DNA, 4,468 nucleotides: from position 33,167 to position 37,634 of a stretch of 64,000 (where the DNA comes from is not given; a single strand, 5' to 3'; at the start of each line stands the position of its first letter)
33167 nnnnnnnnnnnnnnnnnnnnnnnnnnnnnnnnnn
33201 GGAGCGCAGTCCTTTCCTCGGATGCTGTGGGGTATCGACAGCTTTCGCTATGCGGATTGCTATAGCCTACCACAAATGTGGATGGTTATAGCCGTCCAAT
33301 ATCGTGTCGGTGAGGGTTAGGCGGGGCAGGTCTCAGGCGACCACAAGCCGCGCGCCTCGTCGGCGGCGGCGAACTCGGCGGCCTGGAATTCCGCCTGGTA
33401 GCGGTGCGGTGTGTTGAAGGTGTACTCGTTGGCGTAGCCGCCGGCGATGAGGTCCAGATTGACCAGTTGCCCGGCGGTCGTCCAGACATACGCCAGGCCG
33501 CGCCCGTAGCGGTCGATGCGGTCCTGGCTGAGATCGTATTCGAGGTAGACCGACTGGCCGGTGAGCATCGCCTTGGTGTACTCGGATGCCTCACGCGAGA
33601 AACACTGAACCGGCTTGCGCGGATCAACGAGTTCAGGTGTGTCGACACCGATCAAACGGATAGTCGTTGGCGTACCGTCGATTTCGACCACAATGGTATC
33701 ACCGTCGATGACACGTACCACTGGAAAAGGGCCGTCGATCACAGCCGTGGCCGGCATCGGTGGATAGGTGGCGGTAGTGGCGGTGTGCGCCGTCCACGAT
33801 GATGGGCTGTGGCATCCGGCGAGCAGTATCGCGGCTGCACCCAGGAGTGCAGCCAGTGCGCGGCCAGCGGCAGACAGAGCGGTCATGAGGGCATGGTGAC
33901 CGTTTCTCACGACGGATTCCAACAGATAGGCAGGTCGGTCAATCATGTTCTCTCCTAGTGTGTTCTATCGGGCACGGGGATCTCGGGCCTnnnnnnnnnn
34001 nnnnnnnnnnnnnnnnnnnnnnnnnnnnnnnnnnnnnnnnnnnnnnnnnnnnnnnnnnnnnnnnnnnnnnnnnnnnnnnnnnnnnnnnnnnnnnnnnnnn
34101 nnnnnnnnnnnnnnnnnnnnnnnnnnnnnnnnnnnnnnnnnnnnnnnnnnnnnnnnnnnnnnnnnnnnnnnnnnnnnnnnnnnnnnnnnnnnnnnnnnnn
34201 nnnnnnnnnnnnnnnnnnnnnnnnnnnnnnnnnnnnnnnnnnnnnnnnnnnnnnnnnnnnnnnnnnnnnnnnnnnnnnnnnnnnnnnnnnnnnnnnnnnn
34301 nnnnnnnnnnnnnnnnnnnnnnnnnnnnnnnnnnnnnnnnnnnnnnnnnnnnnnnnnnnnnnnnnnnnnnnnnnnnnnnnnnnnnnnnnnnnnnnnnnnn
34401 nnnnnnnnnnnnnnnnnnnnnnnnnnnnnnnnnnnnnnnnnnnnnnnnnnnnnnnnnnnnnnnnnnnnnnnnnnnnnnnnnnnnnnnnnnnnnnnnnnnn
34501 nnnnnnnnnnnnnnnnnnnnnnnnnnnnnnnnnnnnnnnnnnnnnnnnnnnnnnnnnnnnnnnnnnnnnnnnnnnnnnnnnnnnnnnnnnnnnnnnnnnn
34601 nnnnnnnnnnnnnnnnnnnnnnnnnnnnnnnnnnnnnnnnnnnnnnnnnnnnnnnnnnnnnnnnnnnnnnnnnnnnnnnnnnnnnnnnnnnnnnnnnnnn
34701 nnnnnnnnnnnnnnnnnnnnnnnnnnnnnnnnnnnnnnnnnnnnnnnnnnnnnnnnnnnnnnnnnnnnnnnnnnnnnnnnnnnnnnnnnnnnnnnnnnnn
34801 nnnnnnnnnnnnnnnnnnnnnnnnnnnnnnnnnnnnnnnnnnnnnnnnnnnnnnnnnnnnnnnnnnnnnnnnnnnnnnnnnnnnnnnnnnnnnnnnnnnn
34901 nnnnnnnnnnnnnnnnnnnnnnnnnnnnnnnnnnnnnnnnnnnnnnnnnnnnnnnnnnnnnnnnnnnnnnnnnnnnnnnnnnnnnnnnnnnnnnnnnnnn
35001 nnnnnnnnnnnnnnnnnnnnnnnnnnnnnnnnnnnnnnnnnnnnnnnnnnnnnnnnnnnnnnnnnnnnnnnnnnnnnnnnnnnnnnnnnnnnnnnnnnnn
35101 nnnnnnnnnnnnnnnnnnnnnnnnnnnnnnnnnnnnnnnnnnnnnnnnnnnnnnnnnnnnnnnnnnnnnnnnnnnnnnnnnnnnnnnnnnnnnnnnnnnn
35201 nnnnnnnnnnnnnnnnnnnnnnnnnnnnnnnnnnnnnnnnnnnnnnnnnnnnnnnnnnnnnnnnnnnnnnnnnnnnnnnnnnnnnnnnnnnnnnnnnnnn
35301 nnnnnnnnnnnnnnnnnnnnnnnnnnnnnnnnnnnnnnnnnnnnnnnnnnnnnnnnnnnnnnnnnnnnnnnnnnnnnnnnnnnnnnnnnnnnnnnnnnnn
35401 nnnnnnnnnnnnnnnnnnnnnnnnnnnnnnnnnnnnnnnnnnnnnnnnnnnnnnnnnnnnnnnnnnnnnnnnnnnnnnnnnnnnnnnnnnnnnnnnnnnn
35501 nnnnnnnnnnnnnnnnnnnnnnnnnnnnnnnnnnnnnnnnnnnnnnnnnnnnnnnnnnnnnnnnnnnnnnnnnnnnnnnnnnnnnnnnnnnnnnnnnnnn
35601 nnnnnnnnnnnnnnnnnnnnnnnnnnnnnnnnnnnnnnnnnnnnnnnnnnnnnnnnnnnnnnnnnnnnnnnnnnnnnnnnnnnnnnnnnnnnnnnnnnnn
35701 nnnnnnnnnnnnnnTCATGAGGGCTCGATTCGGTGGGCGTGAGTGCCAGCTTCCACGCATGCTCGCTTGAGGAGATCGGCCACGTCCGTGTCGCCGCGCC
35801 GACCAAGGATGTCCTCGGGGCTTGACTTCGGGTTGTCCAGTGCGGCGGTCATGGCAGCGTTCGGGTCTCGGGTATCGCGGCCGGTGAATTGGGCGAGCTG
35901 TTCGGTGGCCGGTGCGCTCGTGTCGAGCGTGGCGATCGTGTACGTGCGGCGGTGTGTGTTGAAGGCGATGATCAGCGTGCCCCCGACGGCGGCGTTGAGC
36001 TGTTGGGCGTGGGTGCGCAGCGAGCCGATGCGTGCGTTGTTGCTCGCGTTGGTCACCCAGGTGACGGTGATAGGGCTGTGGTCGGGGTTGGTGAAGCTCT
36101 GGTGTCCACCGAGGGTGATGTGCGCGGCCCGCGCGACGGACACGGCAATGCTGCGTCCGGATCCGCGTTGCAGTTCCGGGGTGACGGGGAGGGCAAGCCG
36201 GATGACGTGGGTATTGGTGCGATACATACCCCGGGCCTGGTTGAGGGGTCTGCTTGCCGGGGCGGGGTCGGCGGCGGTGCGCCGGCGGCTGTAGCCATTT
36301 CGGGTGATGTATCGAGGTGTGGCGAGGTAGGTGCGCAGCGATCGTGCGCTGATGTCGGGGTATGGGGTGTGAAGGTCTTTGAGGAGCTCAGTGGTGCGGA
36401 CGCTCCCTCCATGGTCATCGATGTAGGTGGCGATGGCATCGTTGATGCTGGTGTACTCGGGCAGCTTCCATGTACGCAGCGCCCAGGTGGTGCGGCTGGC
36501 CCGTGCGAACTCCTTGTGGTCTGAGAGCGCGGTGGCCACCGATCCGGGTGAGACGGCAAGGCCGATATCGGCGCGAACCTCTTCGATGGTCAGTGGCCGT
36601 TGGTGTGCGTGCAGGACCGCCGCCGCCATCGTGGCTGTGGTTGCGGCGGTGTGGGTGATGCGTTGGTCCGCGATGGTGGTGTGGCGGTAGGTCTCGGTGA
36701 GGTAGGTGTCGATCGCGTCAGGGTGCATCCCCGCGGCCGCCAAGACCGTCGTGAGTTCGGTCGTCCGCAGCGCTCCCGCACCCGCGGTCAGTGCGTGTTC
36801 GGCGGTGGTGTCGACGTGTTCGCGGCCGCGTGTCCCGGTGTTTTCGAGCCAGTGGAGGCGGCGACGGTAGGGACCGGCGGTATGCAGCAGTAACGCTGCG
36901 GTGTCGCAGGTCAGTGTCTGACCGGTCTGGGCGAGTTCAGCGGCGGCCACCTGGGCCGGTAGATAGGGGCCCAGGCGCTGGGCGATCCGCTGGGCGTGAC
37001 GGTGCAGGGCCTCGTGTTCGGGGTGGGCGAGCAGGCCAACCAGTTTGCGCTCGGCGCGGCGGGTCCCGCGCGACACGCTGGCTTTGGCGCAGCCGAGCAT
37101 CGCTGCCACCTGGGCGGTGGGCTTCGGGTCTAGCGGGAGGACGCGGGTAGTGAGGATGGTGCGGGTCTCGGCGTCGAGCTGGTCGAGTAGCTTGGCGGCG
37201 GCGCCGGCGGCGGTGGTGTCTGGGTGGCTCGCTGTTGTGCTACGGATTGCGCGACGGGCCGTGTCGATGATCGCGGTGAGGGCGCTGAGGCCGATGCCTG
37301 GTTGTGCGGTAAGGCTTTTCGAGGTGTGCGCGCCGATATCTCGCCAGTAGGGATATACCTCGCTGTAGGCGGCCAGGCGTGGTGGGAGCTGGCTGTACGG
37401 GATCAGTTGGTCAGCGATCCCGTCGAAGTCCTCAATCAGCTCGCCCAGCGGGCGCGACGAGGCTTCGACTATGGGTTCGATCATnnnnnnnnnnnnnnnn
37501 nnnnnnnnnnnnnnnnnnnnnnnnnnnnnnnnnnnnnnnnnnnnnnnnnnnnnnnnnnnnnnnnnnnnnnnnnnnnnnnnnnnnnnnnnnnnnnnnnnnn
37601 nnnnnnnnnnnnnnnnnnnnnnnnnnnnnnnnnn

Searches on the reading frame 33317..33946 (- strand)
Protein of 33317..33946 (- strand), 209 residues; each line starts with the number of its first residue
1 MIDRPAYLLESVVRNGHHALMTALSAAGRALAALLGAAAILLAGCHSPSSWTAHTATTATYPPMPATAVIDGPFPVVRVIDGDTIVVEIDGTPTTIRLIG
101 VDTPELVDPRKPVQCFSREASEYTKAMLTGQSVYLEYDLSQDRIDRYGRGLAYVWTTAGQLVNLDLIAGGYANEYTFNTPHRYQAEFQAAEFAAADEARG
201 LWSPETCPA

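Call 44: search_protein_families(library=pfam, proteins=[window:33317-33946:-], max_evalue=0.01)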
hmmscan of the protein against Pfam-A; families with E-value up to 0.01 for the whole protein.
window:33317-33946:- (209 aa): 1 family
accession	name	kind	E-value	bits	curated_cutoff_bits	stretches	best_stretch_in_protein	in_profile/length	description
PF00565.23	SNase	-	6.5e-23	81.7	21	1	95-203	1-106/107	Staphylococcal nuclease homologue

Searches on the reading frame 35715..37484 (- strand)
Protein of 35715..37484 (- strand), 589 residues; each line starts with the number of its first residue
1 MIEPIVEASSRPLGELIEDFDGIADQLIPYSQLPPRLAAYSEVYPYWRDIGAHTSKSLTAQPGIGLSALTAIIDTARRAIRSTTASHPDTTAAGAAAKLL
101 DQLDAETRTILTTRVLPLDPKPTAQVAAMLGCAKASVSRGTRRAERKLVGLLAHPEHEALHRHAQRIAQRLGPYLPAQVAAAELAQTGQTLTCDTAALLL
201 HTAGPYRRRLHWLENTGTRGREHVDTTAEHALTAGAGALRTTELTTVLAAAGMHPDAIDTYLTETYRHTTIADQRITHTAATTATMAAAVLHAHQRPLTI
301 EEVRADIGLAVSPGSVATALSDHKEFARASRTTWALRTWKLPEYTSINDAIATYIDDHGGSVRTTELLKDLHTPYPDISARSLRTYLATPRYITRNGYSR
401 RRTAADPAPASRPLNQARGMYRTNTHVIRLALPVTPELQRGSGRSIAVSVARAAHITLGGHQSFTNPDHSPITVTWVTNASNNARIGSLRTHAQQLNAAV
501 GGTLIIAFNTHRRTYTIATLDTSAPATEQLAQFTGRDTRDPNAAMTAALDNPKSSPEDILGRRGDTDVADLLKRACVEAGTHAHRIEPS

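Call 44: search_protein_families(library=pfam, proteins=[window:35715-37484:-], max_evalue=0.01)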
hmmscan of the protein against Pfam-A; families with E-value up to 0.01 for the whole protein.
window:35715-37484:- (589 aa): 1 family
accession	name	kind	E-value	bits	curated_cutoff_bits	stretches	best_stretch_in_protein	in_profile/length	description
PF04545.22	Sigma70_r4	-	0.0024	17.8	24.1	1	99-148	1-48/50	Sigma-70, region 4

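Call 55: search_protein_families(library=phrogs, proteins=[window:35715-37484:-], max_evalue=0.001)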
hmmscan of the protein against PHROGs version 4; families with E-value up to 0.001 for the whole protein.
window:35715-37484:- (589 aa): 0 families
